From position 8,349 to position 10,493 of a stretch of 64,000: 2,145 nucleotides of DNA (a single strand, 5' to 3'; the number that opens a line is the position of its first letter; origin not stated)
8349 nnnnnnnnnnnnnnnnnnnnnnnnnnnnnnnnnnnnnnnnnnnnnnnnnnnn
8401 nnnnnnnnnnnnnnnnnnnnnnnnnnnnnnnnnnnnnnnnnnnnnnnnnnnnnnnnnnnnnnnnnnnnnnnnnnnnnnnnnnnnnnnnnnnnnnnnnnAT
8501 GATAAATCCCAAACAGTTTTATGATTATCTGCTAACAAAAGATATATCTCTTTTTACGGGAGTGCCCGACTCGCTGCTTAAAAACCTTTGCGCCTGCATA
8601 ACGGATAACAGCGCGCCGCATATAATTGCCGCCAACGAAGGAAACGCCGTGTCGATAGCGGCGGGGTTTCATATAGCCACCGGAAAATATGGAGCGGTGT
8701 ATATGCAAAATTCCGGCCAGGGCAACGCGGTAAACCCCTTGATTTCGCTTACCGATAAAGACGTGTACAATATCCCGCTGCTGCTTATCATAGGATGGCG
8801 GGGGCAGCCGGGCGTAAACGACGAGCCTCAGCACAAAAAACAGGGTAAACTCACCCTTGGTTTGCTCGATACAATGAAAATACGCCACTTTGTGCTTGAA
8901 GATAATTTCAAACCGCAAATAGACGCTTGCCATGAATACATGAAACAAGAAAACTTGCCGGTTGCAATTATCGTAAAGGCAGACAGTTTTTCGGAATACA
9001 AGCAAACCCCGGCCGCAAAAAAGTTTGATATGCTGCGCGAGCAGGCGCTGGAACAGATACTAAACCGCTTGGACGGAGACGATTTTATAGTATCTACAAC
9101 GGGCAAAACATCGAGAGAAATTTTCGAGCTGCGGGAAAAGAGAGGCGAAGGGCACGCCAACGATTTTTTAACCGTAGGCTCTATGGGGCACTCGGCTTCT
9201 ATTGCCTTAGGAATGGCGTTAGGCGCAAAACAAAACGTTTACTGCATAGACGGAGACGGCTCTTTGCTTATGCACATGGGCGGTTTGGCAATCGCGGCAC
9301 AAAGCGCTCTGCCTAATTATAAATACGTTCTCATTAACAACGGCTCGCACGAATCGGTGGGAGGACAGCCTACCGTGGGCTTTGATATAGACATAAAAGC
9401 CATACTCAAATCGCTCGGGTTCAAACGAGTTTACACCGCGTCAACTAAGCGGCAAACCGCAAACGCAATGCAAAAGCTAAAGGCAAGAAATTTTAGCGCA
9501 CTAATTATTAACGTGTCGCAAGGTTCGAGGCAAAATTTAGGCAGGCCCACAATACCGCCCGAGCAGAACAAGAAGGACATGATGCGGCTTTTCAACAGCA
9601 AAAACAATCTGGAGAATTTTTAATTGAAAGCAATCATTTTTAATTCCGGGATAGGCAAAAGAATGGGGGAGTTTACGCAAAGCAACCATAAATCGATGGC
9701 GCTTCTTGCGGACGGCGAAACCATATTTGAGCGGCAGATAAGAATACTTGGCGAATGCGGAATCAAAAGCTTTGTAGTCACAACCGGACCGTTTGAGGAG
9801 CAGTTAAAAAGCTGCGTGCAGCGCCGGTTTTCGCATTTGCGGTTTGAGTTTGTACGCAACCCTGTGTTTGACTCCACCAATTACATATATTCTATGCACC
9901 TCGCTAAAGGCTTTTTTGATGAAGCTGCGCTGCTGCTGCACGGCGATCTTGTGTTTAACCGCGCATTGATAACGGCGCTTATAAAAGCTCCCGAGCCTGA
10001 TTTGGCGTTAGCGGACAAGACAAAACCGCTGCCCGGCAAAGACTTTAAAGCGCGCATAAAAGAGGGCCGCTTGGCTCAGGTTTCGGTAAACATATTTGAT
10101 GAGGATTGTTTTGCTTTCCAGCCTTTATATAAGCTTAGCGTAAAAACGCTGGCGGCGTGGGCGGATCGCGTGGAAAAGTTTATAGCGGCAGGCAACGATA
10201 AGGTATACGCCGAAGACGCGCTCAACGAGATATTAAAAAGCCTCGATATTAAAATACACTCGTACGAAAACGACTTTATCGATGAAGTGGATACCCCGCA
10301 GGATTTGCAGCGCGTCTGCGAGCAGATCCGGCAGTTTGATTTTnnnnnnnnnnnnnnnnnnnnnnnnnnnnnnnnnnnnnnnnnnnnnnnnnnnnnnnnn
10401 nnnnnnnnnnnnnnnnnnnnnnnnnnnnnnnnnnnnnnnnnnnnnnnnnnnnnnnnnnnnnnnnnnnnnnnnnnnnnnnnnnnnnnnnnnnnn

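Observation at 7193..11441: Two unrelated nucleotidyltransferase folds fused to consecutive phosphonate enzymes, and no aminotransferase: predicted activated 2-hydroxyethylphosphonate rather than 2-AEP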

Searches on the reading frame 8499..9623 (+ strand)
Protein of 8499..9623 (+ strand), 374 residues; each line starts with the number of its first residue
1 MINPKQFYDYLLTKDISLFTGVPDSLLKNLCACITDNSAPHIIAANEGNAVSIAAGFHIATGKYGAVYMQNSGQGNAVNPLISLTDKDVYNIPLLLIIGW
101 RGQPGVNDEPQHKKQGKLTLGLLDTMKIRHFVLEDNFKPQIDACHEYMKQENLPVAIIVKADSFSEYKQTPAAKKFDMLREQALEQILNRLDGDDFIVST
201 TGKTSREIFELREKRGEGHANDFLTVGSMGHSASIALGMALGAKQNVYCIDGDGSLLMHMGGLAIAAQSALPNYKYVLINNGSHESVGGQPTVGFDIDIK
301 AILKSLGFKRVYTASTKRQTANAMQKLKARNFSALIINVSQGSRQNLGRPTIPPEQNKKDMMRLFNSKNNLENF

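Call 3: search_protein_families(library=pfam, proteins=[window:8499-9623:+])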
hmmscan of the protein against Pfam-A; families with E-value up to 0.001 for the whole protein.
window:8499-9623:+ (374 aa): 2 families
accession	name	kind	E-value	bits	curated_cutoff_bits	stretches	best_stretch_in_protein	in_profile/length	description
PF02775.26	TPP_enzyme_C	-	2.9e-16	60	21.9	1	217-336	18-149/151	Thiamine pyrophosphate enzyme, C-terminal TPP binding domain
PF02776.23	TPP_enzyme_N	-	4.9e-12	46.1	26.8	1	7-115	7-111/119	Thiamine pyrophosphate enzyme, N-terminal TPP binding domain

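Call 5: search_protein_families(library=ncbifam, proteins=[window:8499-9623:+])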
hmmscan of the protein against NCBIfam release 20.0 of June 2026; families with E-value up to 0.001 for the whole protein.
window:8499-9623:+ (374 aa): 34 families (the best 25 are shown)
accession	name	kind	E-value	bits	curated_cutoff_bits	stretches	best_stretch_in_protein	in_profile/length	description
TIGR03297.1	Ppyr-DeCO2ase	equivalog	1.2e-131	439.1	312.5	1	16-363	2-358/360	phosphonopyruvate decarboxylase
TIGR03846.1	sulfopy_beta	equivalog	6.5e-31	107.6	221.5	1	180-344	1-161/182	sulfopyruvate decarboxylase subunit beta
TIGR03845.1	sulfopyru_alph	equivalog_domain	4.8e-25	88.3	147.95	1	6-162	3-158/160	sulfopyruvate decarboxylase subunit alpha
NF004813.0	PRK06163.1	equivalog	2.7e-18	66.4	240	1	178-349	13-180/202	hypothetical protein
NF006016.1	PRK08155.1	equivalog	9.5e-13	47.4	870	2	226-299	408-481/554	acetolactate synthase large subunit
NF005860.0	PRK07789.1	equivalog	5.9e-11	41.4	881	1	226-285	449-508/615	acetolactate synthase large subunit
NF006524.0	PRK08978.1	equivalog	9.2e-11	40.7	738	1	221-285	392-459/548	acetolactate synthase 2 catalytic subunit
TIGR00118.1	acolac_lg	equivalog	2.7e-10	39.3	538.35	1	225-282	405-465/557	biosynthetic-type acetolactate synthase large subunit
NF005485.1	PRK07092.1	equivalog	3.4e-10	39.3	493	1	171-286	340-455/523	benzoylformate decarboxylase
NF005228.0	PRK06725.1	equivalog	1.9e-09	36.3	991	1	19-101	34-114/571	acetolactate synthase large subunit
NF004710.0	PRK06048.1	equivalog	1.4e-08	33.7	976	0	226-283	413-470/561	acetolactate synthase large subunit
NF006052.0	PRK08199.1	subfamily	1.6e-08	33.3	539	1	172-284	361-472/559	thiamine pyrophosphate protein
NF005651.0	PRK07418.1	subfamily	3.7e-08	32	942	1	226-283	434-491/617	acetolactate synthase large subunit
NF006581.0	PRK09107.1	equivalog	3.8e-08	32.1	974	0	34-99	45-108/595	acetolactate synthase 3 large subunit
NF005364.0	PRK06882.1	equivalog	4.8e-08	31.8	1083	0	181-274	374-469/574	acetolactate synthase 3 large subunit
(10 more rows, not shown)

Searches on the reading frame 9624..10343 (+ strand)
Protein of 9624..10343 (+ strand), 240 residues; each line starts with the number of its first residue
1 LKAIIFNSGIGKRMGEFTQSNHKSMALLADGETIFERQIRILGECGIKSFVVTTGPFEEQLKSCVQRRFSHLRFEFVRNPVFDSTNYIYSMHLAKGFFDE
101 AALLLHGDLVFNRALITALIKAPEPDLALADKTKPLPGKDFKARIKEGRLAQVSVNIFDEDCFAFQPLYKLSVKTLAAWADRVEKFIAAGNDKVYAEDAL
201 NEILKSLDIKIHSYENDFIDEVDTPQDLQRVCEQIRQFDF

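Call 29: search_solved_structures(query=window:9624-10343:+, max_evalue=0.01, show_alignments=3)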
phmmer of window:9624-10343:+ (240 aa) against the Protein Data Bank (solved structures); distinct sequences matched with E-value up to 0.01: 6.
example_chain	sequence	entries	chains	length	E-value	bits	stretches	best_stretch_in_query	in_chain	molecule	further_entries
1jyk_A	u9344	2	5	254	1.8e-07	34.4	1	1-99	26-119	CTP:phosphocholine Cytidylyltransferase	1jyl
6pd1_A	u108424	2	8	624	2.8e-06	30.4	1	2-228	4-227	Nucleotidyl transferase/aminotransferase, class V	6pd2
2xme_A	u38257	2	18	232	3.8e-05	26.7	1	1-164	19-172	CTP-INOSITOL-1-PHOSPHATE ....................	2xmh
4mnd_A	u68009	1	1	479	0.00029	23.8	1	1-164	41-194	CTP L-myo-inositol-1-phosphate cytidylyltransferase/CDP-L-myo-inositol myo-inositolphospho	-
2ggo_A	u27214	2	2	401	0.0032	20.4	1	1-145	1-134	401aa long hypothetical glucose-1-phosphate thymidylyltransferase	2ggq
5z09_A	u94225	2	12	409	0.0046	19.9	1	1-145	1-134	Dual sugar-1-phosphate nucleotidylyltransferase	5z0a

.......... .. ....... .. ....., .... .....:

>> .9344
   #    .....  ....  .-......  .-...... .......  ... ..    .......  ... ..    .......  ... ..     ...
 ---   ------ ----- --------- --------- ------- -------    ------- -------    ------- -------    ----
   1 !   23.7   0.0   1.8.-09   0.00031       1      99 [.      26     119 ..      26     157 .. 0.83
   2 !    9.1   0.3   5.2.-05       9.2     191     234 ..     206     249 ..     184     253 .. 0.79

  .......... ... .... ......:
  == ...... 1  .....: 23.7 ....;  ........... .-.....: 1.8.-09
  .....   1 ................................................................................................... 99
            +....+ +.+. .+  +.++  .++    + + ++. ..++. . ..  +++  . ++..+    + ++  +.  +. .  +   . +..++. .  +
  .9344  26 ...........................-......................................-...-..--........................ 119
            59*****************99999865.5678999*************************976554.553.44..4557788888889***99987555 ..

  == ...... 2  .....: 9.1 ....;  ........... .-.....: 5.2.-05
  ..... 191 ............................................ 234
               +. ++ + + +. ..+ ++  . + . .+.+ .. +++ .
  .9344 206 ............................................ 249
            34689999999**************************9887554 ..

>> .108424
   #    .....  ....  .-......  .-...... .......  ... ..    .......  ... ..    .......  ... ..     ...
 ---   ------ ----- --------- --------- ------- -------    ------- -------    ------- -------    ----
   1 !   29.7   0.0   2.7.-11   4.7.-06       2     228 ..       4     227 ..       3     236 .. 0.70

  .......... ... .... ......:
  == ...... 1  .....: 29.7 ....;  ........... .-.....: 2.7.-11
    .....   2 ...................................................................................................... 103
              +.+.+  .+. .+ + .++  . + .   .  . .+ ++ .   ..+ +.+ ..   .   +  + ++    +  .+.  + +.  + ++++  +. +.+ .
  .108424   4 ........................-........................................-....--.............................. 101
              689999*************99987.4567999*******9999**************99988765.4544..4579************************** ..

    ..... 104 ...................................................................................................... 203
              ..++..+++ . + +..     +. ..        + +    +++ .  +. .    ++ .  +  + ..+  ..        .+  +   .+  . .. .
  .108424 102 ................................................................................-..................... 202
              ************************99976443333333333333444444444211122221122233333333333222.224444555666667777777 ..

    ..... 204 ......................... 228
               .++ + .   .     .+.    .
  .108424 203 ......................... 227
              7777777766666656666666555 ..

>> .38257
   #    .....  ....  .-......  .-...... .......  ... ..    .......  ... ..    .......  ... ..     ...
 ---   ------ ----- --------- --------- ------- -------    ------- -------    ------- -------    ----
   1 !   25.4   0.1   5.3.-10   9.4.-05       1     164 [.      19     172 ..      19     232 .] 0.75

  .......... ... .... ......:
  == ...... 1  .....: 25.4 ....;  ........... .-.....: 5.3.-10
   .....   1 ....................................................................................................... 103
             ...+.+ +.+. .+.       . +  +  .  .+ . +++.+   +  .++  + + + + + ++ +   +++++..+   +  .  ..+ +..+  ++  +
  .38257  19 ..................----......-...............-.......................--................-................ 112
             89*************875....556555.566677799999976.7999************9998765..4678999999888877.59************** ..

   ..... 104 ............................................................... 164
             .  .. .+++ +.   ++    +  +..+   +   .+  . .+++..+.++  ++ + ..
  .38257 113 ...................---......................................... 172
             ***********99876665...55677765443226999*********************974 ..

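Call 70: search_protein_representatives(protein=window:9624-10328:+)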
Query: 235 residues. Proteins with E-value up to 0.001 (for the whole library): 3523; up to 1e-10: 896; up to 1e-30: 174. The best 150 are listed.
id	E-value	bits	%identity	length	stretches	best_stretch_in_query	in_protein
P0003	1.0e-95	336.0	70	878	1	14-234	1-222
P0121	1.9e-91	322.1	63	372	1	1-235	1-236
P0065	2.4e-85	302.1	60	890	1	1-235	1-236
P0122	9.9e-78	277.2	58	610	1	1-234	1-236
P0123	8.0e-76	271.0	55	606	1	1-235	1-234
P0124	3.7e-75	268.8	55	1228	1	1-231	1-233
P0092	2.1e-74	266.4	54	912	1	1-235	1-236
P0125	3.5e-74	265.6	55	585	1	1-232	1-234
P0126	6.7e-73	261.4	55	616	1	1-232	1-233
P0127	3.1e-72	259.3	53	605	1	1-235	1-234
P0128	5.3e-72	258.5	53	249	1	1-235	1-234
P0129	1.0e-71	257.6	47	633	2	1-234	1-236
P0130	8.6e-71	254.6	54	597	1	1-232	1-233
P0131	3.2e-70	252.7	51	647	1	1-234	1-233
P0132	5.3e-70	252.0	51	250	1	1-234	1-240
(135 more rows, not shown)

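Call 77: find_related_loci(query=A3, collection=metagenome_contigs, flank=8000)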
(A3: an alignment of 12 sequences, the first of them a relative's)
Query A3 (241 aa) in metagenome_contigs; peptide patterns used: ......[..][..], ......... (x = any residue, [..] = any of these).
600 stretches matched a pattern (row limit reached: there are more); 464 encode a relative of the query (tblastn E <= 1e-3); the best 80 are kept; 80 distinct loci.
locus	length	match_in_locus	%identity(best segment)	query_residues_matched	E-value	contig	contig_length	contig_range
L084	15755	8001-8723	97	1-241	2e-158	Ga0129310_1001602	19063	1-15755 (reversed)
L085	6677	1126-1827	62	1-237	1e-99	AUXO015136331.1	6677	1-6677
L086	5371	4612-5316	63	1-238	5e-99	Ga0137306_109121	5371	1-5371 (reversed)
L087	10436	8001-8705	60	1-238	3e-99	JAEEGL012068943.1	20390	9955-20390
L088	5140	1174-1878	63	1-238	3e-99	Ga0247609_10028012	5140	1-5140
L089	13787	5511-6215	62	1-236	9e-99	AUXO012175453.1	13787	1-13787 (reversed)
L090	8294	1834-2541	62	1-238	2e-98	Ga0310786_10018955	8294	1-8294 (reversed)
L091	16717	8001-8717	61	1-238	4e-98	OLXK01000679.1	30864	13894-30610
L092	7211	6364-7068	63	1-238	7e-98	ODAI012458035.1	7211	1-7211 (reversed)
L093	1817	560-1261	61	1-237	8e-104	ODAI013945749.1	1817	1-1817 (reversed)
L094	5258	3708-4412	61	1-238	1e-97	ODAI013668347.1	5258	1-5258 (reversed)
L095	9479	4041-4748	62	1-238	8e-98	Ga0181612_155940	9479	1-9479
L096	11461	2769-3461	62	1-233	2e-97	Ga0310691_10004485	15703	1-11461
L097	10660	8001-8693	62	1-233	2e-97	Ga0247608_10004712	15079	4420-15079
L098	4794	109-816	63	1-238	1e-97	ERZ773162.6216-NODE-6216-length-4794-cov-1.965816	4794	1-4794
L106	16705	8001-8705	59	1-238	2e-96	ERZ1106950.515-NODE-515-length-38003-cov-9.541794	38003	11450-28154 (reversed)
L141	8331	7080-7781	61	1-237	7e-94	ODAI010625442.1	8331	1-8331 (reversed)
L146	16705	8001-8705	60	1-238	8e-94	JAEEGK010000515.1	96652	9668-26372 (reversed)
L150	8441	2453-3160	60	1-238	2e-93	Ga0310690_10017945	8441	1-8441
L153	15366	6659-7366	58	1-236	2e-93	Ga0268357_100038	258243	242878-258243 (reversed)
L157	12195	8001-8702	60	1-237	3e-93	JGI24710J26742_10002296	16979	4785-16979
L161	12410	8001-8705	58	1-238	4e-93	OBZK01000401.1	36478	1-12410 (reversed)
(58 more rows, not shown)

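Call 82: search_protein_families(library=pfam, proteins=[L153:9793-11241:+, L141:3196-4302:+, L106:4928-5956:+, L161:664-1647:+, L150:742-1860:+, L097:557-2089:+, L157:4259-5701:+, L091:13326-14495:+, L091:12287-13324:+, L146:8001-10286:+], max_evalue=0.00001)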
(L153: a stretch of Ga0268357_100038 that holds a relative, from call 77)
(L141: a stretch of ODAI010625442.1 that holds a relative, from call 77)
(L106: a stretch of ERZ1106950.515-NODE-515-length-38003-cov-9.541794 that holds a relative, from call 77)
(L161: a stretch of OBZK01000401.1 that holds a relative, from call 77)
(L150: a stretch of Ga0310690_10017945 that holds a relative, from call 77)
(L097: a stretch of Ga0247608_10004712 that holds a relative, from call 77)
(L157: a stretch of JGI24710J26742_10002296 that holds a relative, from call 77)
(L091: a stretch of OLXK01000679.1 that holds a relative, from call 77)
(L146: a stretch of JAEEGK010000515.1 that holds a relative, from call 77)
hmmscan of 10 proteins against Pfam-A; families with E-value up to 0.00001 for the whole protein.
L153:9793-11241:+ (482 aa): 2 families
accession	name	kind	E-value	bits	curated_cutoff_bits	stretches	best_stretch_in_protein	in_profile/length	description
PF01943.22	Polysacc_synt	-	3.8e-19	69.6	28.2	1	17-280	4-269/274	Polysaccharide biosynthesis protein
PF13440.11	Polysacc_synt_3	-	1.8e-11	44.2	23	1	40-331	3-292/293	Polysaccharide biosynthesis protein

L141:3196-4302:+ (368 aa): 1 family
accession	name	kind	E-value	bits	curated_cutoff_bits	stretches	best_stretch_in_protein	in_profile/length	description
PF01041.23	DegT_DnrJ_EryC1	-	1.2e-118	396.9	19.8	1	17-363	3-359/360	DegT/DnrJ/EryC1/StrS aminotransferase family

L106:4928-5956:+ (342 aa): 0 families

L161:664-1647:+ (327 aa): 2 families
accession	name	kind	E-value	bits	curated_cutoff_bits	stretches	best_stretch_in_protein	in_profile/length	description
PF00535.33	Glycos_transf_2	-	1e-28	100.8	23.3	1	13-164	1-135/168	Glycosyl transferase family 2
PF13641.12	Glyco_tranf_2_3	-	1.8e-07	31.9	27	1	12-115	3-111/230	Glycosyltransferase like family 2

L150:742-1860:+ (372 aa): 1 family
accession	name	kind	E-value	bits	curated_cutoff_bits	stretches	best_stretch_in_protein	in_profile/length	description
PF02547.20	Queuosine_synth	-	4.9e-120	400.9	25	1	3-370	1-322/322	Queuosine biosynthesis protein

L097:557-2089:+ (510 aa): 0 families

L157:4259-5701:+ (480 aa): 1 family
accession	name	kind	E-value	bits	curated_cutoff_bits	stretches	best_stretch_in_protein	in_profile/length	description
PF01943.22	Polysacc_synt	-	4.3e-27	95.7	28.2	1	5-269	2-271/274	Polysaccharide biosynthesis protein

L091:13326-14495:+ (389 aa): 1 family
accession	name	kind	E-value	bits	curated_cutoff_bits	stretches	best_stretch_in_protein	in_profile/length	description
PF02350.25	Epimerase_2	-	5.9e-77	259.3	30.6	1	36-373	7-346/347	UDP-N-acetylglucosamine 2-epimerase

L091:12287-13324:+ (345 aa): 8 families
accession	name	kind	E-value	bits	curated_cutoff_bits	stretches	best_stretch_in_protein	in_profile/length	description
PF02719.21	Polysacc_synt_2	-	5.4e-105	351.2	20.2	1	9-288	1-291/293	Polysaccharide biosynthesis protein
PF01370.27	Epimerase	-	3.2e-21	76.3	20.9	1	10-225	2-231/240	NAD dependent epimerase/dehydratase family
PF08485.16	Polysacc_syn_2C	-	4.1e-19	68.4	25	1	291-338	1-48/48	Polysaccharide biosynthesis protein C-terminal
PF01073.25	3Beta_HSD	-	7.1e-17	61.8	22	1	10-148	1-133/280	3-beta hydroxysteroid dehydrogenase/isomerase family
PF16363.11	GDP_Man_Dehyd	-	1.2e-14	55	27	1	10-125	1-119/332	GDP-mannose 4,6 dehydratase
PF07993.18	NAD_binding_4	-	7.9e-09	35.5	20.1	1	11-147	1-151/258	Male sterility protein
PF13460.12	NAD_binding_10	-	1.9e-07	31.6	27.2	1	13-137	1-103/184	NAD(P)H-binding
PF04321.23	RmlD_sub_bind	-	1e-06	28.5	27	1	8-133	2-102/287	RmlD substrate binding domain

L146:8001-10286:+ (761 aa): 5 families
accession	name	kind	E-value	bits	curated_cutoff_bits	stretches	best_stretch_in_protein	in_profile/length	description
PF00465.25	Fe-ADH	-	8.1e-35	120.3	31.3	1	394-554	4-167/168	Iron-containing alcohol dehydrogenase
PF25137.1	ADH_Fe_C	-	1.7e-17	64.2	27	1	569-756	4-192/194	Fe-containing alcohol dehydrogenase family, C-terminal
PF01467.32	CTP_transf_like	-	2e-12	47.9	21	1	248-342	7-102/133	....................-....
PF13685.12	Fe-ADH_2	-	4e-11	43.6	28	1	397-490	3-94/149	Iron-containing alcohol dehydrogenase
PF12804.13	NTP_transf_3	-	9.7e-07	29.5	27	1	3-115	1-103/160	MobA-like NTP transferase domain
